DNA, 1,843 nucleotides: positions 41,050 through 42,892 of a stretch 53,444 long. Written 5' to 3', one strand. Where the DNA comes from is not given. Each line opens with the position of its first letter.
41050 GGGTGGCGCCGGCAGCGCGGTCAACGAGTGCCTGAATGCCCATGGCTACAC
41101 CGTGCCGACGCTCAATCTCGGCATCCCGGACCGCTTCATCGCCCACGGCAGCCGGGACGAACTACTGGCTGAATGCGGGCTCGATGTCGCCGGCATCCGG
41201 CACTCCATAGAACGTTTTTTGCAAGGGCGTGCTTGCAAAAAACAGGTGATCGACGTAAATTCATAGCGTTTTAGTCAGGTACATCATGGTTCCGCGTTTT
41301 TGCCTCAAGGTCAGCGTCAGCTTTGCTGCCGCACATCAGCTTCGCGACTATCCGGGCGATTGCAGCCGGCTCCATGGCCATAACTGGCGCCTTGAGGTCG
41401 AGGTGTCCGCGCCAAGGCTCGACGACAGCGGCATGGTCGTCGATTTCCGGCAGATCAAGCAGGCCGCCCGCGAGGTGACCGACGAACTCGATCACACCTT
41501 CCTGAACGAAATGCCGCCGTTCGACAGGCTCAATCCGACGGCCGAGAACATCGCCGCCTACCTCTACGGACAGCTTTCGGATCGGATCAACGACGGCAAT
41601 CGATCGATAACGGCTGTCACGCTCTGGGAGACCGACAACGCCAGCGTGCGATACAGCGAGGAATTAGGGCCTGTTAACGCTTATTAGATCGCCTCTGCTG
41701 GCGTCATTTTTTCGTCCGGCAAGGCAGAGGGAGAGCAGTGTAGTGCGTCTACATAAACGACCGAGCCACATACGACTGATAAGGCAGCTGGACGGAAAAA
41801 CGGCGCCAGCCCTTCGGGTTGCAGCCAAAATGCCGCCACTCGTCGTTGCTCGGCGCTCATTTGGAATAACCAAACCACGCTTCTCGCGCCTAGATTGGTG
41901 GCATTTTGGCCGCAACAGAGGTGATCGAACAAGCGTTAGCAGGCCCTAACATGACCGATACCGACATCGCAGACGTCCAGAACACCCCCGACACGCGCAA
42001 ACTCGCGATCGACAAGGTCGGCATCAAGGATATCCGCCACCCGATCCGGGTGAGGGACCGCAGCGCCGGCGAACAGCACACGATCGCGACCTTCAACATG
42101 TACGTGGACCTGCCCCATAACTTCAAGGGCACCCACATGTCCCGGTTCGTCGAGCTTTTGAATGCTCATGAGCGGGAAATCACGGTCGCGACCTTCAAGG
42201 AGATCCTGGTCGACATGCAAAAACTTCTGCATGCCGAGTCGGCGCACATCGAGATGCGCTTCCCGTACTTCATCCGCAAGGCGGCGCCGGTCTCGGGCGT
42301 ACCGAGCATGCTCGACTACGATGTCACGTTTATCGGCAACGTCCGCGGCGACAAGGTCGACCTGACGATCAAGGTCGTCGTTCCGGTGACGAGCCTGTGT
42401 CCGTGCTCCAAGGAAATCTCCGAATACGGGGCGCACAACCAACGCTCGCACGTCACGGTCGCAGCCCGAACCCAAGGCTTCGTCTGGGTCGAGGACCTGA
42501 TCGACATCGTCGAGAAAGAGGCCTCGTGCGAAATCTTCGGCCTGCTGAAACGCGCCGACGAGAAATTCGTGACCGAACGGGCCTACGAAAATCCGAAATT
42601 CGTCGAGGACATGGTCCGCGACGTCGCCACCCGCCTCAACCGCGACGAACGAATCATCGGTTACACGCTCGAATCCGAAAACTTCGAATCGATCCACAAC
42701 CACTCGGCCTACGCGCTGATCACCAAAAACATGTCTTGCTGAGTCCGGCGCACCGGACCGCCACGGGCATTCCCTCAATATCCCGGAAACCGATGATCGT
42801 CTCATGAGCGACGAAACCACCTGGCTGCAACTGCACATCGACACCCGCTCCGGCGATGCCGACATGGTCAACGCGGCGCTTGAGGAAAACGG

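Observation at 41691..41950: Switch-like structured element between queD and folE2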

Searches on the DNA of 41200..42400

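Call 4: search_rna_families(source=window, start=41200, end=42400, threshold=evalue, max_evalue=10, show_alignments=3)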
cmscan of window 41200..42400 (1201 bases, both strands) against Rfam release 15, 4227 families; matches with E-value up to 10: 2.
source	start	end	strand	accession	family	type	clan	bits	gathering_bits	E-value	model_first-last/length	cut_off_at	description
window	42040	42113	-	RF00312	snoZ206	Gene; snRNA; snoRNA; CD-box;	-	17.5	50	3.2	1-129/129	no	Small nucleolar RNA Z206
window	41378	41532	+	RF01850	beta_tmRNA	Gene;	CL00001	11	84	0.68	1-331/331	no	Betaproteobacteria transfer-messenger RNA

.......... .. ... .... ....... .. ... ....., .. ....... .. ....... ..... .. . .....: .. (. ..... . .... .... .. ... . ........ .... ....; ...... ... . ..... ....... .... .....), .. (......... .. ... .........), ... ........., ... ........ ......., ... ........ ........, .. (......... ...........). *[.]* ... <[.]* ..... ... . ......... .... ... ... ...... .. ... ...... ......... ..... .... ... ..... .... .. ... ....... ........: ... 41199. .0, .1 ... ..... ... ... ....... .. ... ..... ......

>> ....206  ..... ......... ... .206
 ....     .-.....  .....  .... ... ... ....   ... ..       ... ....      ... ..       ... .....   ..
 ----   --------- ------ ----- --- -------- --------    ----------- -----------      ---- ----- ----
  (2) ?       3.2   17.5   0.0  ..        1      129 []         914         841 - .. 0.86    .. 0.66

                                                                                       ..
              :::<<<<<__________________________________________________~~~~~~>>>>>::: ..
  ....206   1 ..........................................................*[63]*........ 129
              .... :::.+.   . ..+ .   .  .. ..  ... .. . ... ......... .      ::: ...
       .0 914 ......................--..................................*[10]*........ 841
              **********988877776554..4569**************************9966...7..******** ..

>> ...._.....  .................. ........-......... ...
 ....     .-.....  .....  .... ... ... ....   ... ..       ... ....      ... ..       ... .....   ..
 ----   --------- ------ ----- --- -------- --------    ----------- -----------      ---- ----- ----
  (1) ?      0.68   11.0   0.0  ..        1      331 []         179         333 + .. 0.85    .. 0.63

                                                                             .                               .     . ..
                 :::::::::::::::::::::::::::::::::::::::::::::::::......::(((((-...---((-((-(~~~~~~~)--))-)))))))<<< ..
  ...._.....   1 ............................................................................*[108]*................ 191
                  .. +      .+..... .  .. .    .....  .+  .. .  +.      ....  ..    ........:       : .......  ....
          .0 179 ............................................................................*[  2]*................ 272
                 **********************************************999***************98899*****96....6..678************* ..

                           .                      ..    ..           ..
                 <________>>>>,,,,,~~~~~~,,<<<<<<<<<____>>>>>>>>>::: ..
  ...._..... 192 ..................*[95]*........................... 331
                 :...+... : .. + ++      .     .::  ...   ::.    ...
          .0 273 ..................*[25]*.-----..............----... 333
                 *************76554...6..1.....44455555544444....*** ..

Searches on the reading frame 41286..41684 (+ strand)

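Call 98: search_protein_families(library=ncbifam, proteins=[window:41286-41684:+])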
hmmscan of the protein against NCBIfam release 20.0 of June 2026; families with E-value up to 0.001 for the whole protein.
window:41286-41684:+ (133 aa): 3 families
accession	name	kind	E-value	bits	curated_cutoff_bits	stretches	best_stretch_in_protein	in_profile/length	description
TIGR03367.1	queuosine_QueD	equivalog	3e-32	110.9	89.25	1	7-98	2-91/92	6-carboxytetrahydropterin synthase QueD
TIGR00039.1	6PTHBS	subfamily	2.3e-25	89.3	125.5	1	7-124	4-120/124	6-pyruvoyl tetrahydropterin synthase/6-carboxytetrahydropterin synthase family protein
TIGR03112.1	6_pyr_pter_rel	hypoth_equivalog_domain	3.5e-11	43.4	69.35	1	15-113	9-102/113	6-pyruvoyl tetrahydropterin synthase-related domain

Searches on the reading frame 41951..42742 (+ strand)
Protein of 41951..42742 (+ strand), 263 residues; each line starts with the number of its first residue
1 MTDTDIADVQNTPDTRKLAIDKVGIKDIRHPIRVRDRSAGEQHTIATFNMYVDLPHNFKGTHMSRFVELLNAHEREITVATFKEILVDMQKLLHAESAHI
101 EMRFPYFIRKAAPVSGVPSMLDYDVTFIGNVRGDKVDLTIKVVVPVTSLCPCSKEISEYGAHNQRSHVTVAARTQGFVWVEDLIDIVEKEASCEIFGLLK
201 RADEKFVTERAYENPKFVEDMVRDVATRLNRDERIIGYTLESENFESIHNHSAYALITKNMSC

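Call 13: find_related_loci(query=window:41951-42742:+, collection=genome_contigs, flank=2500)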
Query window:41951-42742:+ (263 aa) in genome_contigs; peptide patterns used: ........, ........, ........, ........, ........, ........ (x = any residue, [..] = any of these).
600 stretches matched a pattern (row limit reached: there are more); 587 encode a relative of the query (tblastn E <= 1e-3); the best 80 are kept; 80 distinct loci.
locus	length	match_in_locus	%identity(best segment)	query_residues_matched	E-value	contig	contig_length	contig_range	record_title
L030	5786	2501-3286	79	1-259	4e-142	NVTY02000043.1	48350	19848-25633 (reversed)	MAG: Thiotrichaceae bacterium isolate NORP103 27256, whole genome shotgun sequence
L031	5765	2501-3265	77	6-260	3e-137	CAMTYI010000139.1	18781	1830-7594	MAG: uncultured Gammaproteobacteria bacterium isolate G02_MAG_00007 genome assembly, contig: G02_MAG_00007_000000000127,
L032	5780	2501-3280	77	2-260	8e-137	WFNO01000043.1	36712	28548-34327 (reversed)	MAG: Gammaproteobacteria bacterium isolate S012_109 k151_219637, whole genome shotgun sequence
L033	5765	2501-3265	74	6-260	2e-135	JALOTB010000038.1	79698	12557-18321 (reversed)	MAG: Chromatiaceae bacterium isolate Prado222 scaffold_1305, whole genome shotgun sequence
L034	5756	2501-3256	75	6-257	5e-135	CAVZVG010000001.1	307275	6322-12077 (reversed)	MAG: uncultured Gammaproteobacteria bacterium isolate MFD02416.bin.1.7 genome assembly, contig: contig_10252, whole geno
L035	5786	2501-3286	75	1-261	1e-134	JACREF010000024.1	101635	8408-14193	MAG: Gammaproteobacteria bacterium isolate NC_groundwater_1692_Pr3_B-0.1um_59_58 SR-2_scaffold_141_2080273, whole genome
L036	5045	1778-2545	75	6-261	4e-134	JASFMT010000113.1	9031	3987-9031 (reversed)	MAG: Gammaproteobacteria bacterium isolate D0817S02metaG_Bin_335 D0817S02metaG_FD_scaffold_1676_c1, whole genome shotgun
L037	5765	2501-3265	75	6-260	1e-133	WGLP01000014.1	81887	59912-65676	MAG: Gammaproteobacteria bacterium isolate RI_92 c_000000075268, whole genome shotgun sequence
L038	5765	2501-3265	73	6-260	1e-133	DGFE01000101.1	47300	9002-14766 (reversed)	MAG TPA_asm: Competibacteraceae bacterium UBA3908 UBA3908_contig_1565, whole genome shotgun sequence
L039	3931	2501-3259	74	5-257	2e-134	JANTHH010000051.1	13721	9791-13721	MAG: Chromatiales bacterium isolate bin20021 c_000000000617, whole genome shotgun sequence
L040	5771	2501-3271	75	4-260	2e-133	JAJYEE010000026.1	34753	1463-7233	MAG: Proteobacteria bacterium isolate DBS1-1.bin143 NODE_1901_length_34753_cov_22.359008, whole genome shotgun sequence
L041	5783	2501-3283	73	2-262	4e-133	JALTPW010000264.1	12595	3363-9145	MAG: Chromatiales bacterium isolate S140_maxbin2_scaf2bin.116 S140_NODE_1704_length_12595_cov_4.851460, whole genome sho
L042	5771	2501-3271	72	6-262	1e-132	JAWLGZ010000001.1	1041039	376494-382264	MAG: Gammaproteobacteria bacterium isolate 30dZY2.bin.2 NODE_4_length_1041039_cov_613.855757, whole genome shotgun seque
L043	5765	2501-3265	74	6-260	3e-132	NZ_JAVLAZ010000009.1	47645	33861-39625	MAG: Thiohalophilus sp. isolate Uz-K9-05 NODE_109_length_47645_cov_9.799328, whole genome shotgun sequence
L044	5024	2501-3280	72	1-260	1e-132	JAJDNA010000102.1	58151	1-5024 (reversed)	MAG: Thiocapsa sp. isolate ALJrbin.11 k141_1071884, whole genome shotgun sequence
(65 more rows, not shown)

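Call 98: search_protein_families(library=ncbifam, proteins=[window:41951-42739:+])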
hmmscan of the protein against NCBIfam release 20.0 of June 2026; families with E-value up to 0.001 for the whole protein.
window:41951-42739:+ (263 aa): 3 families
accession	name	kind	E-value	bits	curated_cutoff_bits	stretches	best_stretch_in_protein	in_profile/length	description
NF010200.1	PRK13674.1-1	equivalog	6.6e-94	314.4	215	1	8-259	2-270/270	GTP cyclohydrolase FolE2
TIGR00294.2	TIGR00294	equivalog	4.3e-45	154.2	220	2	161-261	188-294/302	GTP cyclohydrolase MptA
NF010204.0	PRK13675.1-1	equivalog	8.8e-25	87.6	468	1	10-254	6-262/267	GTP cyclohydrolase IV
